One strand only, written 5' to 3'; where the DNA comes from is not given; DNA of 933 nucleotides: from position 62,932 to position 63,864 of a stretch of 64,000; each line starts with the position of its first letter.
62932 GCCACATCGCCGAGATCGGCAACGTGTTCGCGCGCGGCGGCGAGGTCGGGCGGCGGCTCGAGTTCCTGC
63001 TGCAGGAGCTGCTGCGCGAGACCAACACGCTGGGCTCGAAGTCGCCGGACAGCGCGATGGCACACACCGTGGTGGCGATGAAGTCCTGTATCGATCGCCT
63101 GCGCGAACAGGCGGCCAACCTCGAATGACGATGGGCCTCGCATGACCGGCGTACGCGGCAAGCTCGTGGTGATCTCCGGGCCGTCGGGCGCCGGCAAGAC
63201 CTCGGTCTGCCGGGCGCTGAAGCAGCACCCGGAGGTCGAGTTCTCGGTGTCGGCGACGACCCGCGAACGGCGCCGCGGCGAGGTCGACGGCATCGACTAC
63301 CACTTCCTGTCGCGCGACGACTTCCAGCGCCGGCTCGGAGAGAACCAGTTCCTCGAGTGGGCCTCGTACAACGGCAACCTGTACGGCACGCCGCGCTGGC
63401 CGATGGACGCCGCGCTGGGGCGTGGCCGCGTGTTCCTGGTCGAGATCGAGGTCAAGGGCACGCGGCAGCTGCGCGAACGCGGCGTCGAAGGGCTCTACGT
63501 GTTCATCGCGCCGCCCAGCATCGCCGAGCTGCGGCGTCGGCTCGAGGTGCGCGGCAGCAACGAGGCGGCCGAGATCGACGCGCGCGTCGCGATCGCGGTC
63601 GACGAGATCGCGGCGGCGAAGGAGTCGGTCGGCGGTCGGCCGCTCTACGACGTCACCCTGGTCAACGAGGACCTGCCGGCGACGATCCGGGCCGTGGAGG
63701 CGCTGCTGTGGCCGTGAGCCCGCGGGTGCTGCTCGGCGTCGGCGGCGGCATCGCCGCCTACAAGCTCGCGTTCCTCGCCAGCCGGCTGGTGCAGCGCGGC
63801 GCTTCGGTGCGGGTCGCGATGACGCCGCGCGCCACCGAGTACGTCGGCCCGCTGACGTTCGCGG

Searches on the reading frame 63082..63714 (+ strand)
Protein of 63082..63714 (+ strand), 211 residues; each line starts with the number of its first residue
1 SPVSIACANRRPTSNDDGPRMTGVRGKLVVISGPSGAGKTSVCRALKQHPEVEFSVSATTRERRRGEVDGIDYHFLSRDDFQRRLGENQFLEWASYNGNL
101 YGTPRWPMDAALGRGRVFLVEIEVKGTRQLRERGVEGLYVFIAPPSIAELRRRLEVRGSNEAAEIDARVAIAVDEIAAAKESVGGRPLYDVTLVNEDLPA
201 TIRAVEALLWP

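Call 80: search_protein_families(library=pfam, proteins=[window:63082-63714:+], max_evalue=0.0001)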
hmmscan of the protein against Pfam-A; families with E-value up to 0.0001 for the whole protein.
window:63082-63714:+ (211 aa): 4 families
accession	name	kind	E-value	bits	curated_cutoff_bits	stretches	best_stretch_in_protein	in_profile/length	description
PF00625.27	Guanylate_kin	-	9.4e-38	130.2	25.2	1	26-210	2-180/182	Guanylate kinase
PF13238.12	AAA_18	-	4.7e-05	24.3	29.4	0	29-162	1-116/128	AAA domain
PF13401.12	AAA_22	-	5.8e-05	23.8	27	0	27-175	6-92/130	AAA domain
PF13191.12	AAA_16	-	8.9e-05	23.5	32.6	0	25-53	23-51/167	AAA ATPase domain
